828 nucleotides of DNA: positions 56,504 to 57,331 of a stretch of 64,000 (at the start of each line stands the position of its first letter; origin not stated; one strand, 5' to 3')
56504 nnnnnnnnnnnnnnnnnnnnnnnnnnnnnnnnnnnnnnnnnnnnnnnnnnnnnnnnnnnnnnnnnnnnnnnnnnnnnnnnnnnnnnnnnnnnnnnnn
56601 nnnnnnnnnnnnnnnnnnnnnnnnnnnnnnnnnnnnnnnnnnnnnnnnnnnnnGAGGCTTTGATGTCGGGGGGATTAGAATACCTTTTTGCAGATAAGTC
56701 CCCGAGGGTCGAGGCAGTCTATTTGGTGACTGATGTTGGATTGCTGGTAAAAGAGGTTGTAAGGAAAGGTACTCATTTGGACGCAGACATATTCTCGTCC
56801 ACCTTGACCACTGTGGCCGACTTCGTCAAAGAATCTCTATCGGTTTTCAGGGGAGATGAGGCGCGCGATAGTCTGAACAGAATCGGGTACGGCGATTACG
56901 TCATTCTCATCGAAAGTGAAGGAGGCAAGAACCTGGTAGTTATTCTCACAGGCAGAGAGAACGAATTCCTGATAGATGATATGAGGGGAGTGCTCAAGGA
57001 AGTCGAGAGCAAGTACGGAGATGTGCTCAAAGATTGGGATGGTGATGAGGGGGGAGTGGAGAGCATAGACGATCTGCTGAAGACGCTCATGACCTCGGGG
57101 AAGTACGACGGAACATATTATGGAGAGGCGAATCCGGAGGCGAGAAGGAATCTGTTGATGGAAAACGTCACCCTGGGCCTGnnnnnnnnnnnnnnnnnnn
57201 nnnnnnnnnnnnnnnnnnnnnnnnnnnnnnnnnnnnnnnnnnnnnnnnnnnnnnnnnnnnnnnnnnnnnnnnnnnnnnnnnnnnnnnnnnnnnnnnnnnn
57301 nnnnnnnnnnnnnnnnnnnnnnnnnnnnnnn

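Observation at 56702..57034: Roadblock/LC7 (MglB-like) fold apparently inserted between Walker A and Walker B of the P-loop domain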

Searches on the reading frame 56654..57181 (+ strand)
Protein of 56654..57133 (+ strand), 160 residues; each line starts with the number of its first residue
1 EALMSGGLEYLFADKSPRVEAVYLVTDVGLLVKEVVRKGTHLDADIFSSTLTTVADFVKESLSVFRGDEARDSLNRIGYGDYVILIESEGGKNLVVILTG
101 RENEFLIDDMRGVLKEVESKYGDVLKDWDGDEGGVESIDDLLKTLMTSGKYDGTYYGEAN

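Call 3: search_protein_families(library=pfam, proteins=[window:56690-57050:+], max_evalue=1)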
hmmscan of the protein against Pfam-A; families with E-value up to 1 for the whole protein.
window:56690-57050:+ (120 aa): 1 family
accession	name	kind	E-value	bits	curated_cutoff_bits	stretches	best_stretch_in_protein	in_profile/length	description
PF21315.3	FAN1_HTH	-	0.22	11.9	27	0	95-115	4-24/82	FAN1, HTH domain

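Call 14: search_solved_structures(query=A2, max_evalue=10, show_alignments=4)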
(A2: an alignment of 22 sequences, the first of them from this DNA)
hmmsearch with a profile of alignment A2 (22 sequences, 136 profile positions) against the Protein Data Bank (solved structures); distinct sequences matched with E-value up to 10: 10.
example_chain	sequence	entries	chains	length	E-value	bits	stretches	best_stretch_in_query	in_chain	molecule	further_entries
8fjf_A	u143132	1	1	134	0.017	18.2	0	89-112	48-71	H10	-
9u9i_S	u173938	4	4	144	0.19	14.8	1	64-122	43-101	AP-4 complex subunit sigma-1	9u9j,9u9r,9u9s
5haw_A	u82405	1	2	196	0.34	14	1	44-126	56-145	Nucleoid occlusion factor SlmA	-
4gct_A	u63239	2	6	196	0.34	14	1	44-126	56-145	Nucleoid occlusion factor SlmA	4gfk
1w63_Q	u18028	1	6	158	0.64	13.1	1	52-116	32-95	ADAPTER-RELATED PROTEIN COMPLEX 1 SIGMA 1A SUBUNIT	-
4p6z_S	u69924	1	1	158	0.65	13.1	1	52-116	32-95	AP-1 complex subunit sigma-1A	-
6rfl_A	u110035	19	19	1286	1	12.4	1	69-97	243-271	DNA-dependent RNA polymerase subunit rpo147 | DNA-directed RNA polymerase 147 kDa polypeptide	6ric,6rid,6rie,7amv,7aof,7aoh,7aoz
4nez_A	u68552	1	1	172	1.1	12.3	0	75-123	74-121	Engineered protein OR276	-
1vdx_A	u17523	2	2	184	1.3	12.1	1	69-117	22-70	Hypothetical protein PH0099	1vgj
2fyh_A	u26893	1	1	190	1.9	11.5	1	70-117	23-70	putative integral membrane transport protein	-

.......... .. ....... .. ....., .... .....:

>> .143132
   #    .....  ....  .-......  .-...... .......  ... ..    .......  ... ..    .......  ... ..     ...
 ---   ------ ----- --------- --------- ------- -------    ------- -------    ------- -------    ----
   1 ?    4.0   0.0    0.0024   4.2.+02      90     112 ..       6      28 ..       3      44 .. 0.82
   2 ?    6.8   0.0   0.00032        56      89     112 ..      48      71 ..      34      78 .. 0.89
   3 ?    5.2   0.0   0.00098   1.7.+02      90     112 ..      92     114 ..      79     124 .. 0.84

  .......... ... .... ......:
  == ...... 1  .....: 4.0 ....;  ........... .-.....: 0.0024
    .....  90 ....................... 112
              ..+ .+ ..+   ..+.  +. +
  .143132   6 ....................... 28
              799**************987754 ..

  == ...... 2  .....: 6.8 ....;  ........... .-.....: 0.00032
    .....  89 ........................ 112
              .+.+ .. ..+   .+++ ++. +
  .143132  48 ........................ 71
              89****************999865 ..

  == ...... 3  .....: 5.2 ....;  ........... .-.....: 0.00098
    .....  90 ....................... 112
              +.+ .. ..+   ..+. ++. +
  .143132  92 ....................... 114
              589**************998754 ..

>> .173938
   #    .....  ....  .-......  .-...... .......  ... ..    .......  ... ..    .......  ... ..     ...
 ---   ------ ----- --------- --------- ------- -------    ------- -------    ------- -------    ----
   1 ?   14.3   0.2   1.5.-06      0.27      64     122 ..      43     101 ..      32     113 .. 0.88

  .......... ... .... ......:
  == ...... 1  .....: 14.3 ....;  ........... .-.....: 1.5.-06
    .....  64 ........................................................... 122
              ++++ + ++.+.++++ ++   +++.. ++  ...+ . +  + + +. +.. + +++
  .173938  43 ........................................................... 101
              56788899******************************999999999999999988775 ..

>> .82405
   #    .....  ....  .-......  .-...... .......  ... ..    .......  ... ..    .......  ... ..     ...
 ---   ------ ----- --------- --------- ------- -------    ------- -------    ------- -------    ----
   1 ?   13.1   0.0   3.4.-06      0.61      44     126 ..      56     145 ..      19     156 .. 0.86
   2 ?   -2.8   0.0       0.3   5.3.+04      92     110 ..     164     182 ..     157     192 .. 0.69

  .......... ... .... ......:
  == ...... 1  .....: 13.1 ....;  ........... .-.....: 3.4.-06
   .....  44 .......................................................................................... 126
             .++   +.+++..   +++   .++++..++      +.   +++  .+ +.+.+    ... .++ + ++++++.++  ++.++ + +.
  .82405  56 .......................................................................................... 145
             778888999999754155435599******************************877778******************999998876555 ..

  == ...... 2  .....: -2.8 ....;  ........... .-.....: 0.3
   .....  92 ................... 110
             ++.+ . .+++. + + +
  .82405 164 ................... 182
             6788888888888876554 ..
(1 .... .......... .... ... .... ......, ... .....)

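Call 15: search_protein_families(library=pfam, alignment_id=A2, max_evalue=10)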
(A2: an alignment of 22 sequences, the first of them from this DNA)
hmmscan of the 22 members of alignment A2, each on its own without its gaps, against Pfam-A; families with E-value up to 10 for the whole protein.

A. member 1, seq(135 aa): 1 family
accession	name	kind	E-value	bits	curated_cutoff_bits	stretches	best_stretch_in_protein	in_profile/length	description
PF21315.3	FAN1_HTH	-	0.27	11.6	27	0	100-121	4-25/82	FAN1, HTH domain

B. families by the number of members that match (of 22 scanned): 14 families
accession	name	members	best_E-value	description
PF20284.3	CTD8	3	0.00023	C-terminal domain 8 of the ABC-three component (ABC-3C) systems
PF03259.23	Robl_LC7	2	0.083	Roadblock/LC7 domain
PF12456.14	hSac2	1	0.019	Inositol phosphatase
PF05650.16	DUF802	1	0.067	Domain of unknown function (DUF802)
PF18235.6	OST_P2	1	0.098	Oligosaccharyltransferase Peripheral 2 domain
PF04099.18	Sybindin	1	0.1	Sybindin-like family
PF03974.18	Ecotin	1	0.11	Ecotin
PF05221.23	AdoHcyase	1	0.12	S-adenosyl-L-homocysteine hydrolase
PF21613.2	Pesticin_RB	1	0.13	Pesticin, receptor binding domain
PF24569.1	CFAP161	1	0.15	Cilia- and flagella-associated protein 161-like domain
PF12974.12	Phosphonate-bd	1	0.18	ABC transporter, phosphonate, periplasmic substrate-binding protein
PF22452.1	BF9343_1606-like_C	1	0.25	BF9343_1606-like, C-terminal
PF21315.3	FAN1_HTH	1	0.27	FAN1, HTH domain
PF20305.4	pYEATS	1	0.29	prokaryotic YEATS domain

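Call 25: search_protein_representatives(alignment_id=A2)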
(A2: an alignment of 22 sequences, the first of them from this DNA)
Query: 22 sequences, 136 profile positions. Proteins with E-value up to 0.001 (for the whole library): 5186; up to 1e-10: 3104; up to 1e-30: 138. The best 150 are listed.
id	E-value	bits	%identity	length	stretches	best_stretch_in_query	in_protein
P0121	1.2e-86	303.7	-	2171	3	10-136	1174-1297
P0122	1.8e-59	215.7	-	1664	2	10-136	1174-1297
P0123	1.5e-54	199.8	-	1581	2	12-136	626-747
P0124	6.5e-54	197.7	-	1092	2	5-136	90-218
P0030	1.7e-53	196.3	-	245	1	1-136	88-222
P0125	3.4e-53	195.3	-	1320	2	11-136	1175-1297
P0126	6.3e-50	184.8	-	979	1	1-136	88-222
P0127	1.4e-49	183.7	-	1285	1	1-135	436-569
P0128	3.1e-49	182.5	-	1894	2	12-136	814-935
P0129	5.3e-49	181.8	-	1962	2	12-136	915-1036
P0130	6.0e-49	181.6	-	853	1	1-136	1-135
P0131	9.3e-49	181.0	-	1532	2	12-136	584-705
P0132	1.3e-48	180.5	-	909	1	2-136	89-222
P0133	1.2e-47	177.4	-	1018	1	1-136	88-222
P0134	1.6e-47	177.0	-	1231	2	12-136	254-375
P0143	2.1e-44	166.9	-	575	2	10-131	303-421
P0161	6.5e-40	152.4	-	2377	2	11-136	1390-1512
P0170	1.3e-38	148.2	-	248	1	2-135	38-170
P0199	1.1e-34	135.4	-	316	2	33-136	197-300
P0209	9.0e-34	132.5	-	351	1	3-113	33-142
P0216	4.6e-33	130.2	-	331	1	7-136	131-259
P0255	5.5e-30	120.2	-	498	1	8-134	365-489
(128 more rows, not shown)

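Call 26: search_protein_families(library=pfam, proteins=[P0121, P0143, P0161, P0199, P0255, P0216, P0209, P0127], max_evalue=0.01)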
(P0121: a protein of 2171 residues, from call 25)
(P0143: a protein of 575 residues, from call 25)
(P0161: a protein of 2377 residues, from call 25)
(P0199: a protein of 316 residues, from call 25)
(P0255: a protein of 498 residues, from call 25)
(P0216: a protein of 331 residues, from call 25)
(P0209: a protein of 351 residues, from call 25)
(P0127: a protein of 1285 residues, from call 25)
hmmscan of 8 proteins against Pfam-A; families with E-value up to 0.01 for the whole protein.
P0121 (2171 aa): 4 families
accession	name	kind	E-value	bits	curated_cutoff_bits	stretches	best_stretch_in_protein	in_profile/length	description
PF19302.4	DUF5915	-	1.2e-10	41.7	27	1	1992-2134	31-172/195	Domain of unknown function (DUF5915)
PF07705.17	CARDB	-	1.2e-09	38.8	22.7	0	571-641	11-81/101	CARDB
PF07719.23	TPR_2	-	0.00032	21.1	27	0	968-993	6-31/34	Tetratricopeptide repeat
PF21761.2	RedAm-like_C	-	0.0063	17.2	27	0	273-308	75-110/127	NADPH-dependent reductive aminase-like, C-terminal domain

P0143 (575 aa): 0 families

P0161 (2377 aa): 2 families
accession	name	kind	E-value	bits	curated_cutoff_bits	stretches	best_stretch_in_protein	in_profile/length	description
PF19302.4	DUF5915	-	1.3e-15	57.9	27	1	2217-2366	47-192/195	Domain of unknown function (DUF5915)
PF07705.17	CARDB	-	9e-09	35.9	22.7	1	1285-1363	3-83/101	CARDB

P0199 (316 aa): 0 families

P0255 (498 aa): 0 families

P0216 (331 aa): 0 families

P0209 (351 aa): 1 family
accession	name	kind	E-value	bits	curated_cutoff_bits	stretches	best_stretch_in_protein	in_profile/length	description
PF13191.12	AAA_16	-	3.1e-07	31.5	32.6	1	184-232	114-163/167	AAA ATPase domain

P0127 (1285 aa): 21 families
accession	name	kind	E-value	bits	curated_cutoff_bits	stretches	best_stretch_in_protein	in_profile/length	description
PF13424.12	TPR_12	-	4.7e-45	152.1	30.1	6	1035-1107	2-76/77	Tetratricopeptide repeat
PF07719.23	TPR_2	-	2.9e-25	86.7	27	1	1078-1107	3-32/34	Tetratricopeptide repeat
PF00515.34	TPR_1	-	1.5e-23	82.1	27.8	2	1078-1105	3-30/34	Tetratricopeptide repeat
PF13191.12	AAA_16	-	1.4e-17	65.1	32.6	1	358-486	2-124/167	AAA ATPase domain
PF13374.12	TPR_10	-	1.8e-16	59.9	27.5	2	1077-1107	3-33/42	Tetratricopeptide repeat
PF13181.12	TPR_8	-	7.5e-16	57.3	25.7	1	1078-1105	3-30/34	Tetratricopeptide repeat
PF13176.12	TPR_7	-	1.3e-14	53.4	27.9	1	999-1032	2-35/36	Tetratricopeptide repeat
PF17874.7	TPR_MalT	-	8.4e-13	48.7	45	2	960-1117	4-163/336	MalT-like TPR region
PF14938.12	SNAP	-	1.7e-10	41.3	25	1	987-1102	66-181/282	Soluble NSF attachment protein, SNAP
PF13414.12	TPR_11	-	4.1e-08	33.2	26.8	0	934-971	8-42/42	TPR repeat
PF17963.7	Big_9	-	8.7e-08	33.4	23.6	1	55-138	9-89/89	Bacterial Ig domain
PF24885.1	TPR_NPHP3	-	1.2e-07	31.8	100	2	989-1067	92-172/239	Nephrocystin-3 TPR domain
PF17892.7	Cadherin_5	-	3.8e-07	30.3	26.5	1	69-137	27-97/98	Cadherin-like domain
PF10602.15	RPN7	-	1.5e-06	28.4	29.6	0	910-1051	26-170/174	26S proteasome subunit RPN7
PF13428.12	TPR_14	-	0.00025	21.9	23.5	0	1080-1106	5-31/44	Tetratricopeptide repeat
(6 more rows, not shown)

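Call 33: search_solved_structures(query=A4, max_evalue=10, show_alignments=3)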
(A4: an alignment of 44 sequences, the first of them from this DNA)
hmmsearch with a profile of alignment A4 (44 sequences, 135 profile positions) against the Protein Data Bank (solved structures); distinct sequences matched with E-value up to 10: 12.
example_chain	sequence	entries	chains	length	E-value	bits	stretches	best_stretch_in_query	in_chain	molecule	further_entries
5haw_A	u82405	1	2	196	0.063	16.5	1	37-121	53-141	Nucleoid occlusion factor SlmA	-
4gct_A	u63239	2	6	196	0.063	16.5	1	37-121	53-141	Nucleoid occlusion factor SlmA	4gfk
8xyc_A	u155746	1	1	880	0.11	15.7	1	85-129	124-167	dVemCas12e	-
4p6z_S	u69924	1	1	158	0.22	14.7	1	50-115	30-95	AP-1 complex subunit sigma-1A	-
1w63_Q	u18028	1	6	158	0.26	14.5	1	51-115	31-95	ADAPTER-RELATED PROTEIN COMPLEX 1 SIGMA 1A SUBUNIT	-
9e5c_5q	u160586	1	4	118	0.7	13.1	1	2-90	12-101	Dynein light chain roadblock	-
3vnf_A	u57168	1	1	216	0.78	13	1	14-90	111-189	Membrane-associated protein VP24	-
3vne_A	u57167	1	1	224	0.84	12.9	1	14-90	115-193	Membrane-associated protein VP24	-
6ysf_E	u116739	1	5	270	0.92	12.7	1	83-124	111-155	Chemotaxis MotA protein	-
8ucs_C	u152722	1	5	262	0.95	12.7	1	83-124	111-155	Motility protein A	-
4u2x_A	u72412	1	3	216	1.3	12.2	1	15-88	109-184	Membrane-associated protein VP24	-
4m0q_A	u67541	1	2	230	1.5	12.1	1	15-88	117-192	Membrane-associated protein VP24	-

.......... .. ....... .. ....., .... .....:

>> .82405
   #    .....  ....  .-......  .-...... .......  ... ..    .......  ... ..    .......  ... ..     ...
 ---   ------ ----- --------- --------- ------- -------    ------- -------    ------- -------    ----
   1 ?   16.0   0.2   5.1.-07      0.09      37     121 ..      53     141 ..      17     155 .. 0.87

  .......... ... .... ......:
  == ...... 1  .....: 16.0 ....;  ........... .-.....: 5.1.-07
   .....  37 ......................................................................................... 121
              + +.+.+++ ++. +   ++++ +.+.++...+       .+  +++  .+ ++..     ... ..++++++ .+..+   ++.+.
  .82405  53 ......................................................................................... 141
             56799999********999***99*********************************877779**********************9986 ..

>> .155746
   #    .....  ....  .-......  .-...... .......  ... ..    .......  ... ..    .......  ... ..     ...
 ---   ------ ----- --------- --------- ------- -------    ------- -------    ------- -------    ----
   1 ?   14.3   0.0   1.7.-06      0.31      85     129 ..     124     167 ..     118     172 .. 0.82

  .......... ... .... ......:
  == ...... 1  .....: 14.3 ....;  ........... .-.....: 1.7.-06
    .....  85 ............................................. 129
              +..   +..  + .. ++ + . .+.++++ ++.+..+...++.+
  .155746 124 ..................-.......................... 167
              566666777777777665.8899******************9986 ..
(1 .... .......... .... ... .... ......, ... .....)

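Call 34: search_protein_families(library=pfam, alignment_id=A4, max_evalue=10)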
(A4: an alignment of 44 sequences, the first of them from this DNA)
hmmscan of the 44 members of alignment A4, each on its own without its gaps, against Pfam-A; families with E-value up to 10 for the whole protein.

A. member 1, seq(135 aa): 1 family
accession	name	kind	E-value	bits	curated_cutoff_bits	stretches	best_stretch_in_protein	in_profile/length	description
PF21315.3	FAN1_HTH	-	0.27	11.6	27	0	100-121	4-25/82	FAN1, HTH domain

B. families by the number of members that match (of 44 scanned): 26 families (the first 25 are shown)
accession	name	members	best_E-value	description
PF03259.23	Robl_LC7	3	6.6e-06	Roadblock/LC7 domain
PF05221.23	AdoHcyase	2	0.12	S-adenosyl-L-homocysteine hydrolase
PF19036.6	Fuz_longin_1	2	0.12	First Longin domain of FUZ, MON1 and HPS1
PF20330.3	DUF6625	1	0.01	Family of unknown function (DUF6625)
PF22801.2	KH_GLD-3_1st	1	0.016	GLD-3 1st KH domain (aka KH2)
PF12456.14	hSac2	1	0.019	Inositol phosphatase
PF09383.16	NIL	1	0.026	NIL domain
PF03847.19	TFIID_20kDa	1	0.06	Transcription initiation factor TFIID subunit A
PF20696.2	UbiD_C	1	0.08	3-octaprenyl-4-hydroxybenzoate carboxy-lyase C-terminal domain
PF20820.2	Fib-H_N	1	0.098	Fibroin heavy chain, N-terminal domain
PF04099.18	Sybindin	1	0.1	Sybindin-like family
PF10055.14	DUF2292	1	0.1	Uncharacterized small protein (DUF2292)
PF19537.4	DUF6061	1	0.12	Family of unknown function (DUF6061)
PF25578.1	EF-hand_STIM1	1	0.13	Stromal interaction molecule 1-like, EF-hand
PF00834.25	Ribul_P_3_epim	1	0.13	Ribulose-phosphate 3 epimerase family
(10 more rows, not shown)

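Call 41: find_related_loci(query=window:56654-57133:+, collection=genome_contigs, flank=8000)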
Query window:56654-57133:+ (160 aa) in genome_contigs; peptide patterns used: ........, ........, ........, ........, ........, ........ (x = any residue, [..] = any of these).
284 stretches matched a pattern; 3 encode a relative of the query (tblastn E <= 1e-3); 3 distinct loci.
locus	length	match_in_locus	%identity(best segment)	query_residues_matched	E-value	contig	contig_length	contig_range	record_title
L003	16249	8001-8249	28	43-131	6e-8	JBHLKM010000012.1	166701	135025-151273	MAG: Candidatus Hodarchaeota archaeon isolate DZ1B.338 DZ1B.338@127, whole genome shotgun sequence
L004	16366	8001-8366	25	2-130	9e-8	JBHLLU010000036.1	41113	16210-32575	MAG: Promethearchaeota archaeon isolate DZ1S.191 DZ1S.191@1614, whole genome shotgun sequence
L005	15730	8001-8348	27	8-130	1e-7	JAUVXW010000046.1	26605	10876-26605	MAG: Promethearchaeota archaeon isolate CSMAG_1226 CSMAG_1226_k141_493546_length_26605_cov_20.9834, whole genome shotgun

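Call 47: find_related_loci(query=A5, collection=metagenome_contigs, flank=8000)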
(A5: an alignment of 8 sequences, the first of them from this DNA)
Query A5 (169 aa) in metagenome_contigs; peptide patterns used: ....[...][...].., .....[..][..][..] (x = any residue, [..] = any of these).
249 stretches matched a pattern; 18 encode a relative of the query (tblastn E <= 1e-3); 18 distinct loci.
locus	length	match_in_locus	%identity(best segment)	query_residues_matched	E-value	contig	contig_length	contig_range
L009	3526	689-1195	61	1-169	3e-65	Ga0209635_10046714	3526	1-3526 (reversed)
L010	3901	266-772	57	1-169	2e-62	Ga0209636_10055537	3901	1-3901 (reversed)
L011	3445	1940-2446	57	1-169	1e-62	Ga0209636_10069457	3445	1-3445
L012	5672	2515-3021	59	1-169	4e-61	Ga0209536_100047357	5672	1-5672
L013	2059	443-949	54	1-169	3e-61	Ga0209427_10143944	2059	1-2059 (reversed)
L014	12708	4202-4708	56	1-169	2e-56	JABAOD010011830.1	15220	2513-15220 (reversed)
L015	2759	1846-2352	52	1-169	3e-55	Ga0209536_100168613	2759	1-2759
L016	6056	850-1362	49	1-169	3e-50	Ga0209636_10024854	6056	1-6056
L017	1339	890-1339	55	1-149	5e-52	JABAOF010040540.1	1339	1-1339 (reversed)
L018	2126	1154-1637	52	1-169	2e-42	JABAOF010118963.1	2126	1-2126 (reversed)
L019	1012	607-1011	50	1-135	1e-41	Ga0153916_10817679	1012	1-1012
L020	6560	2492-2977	40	8-169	1e-37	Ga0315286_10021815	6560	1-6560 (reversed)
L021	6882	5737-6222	40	8-169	1e-37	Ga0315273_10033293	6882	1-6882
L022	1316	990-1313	55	9-116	7e-37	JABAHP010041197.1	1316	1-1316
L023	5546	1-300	59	70-169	2e-35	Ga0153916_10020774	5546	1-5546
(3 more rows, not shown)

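Call 53: search_protein_families(library=pfam, proteins=[L003:6084-8309:+], max_evalue=0.01)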
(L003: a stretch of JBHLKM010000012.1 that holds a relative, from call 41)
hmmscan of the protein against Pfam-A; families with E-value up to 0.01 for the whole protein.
L003:6084-8309:+ (742 aa): 0 families
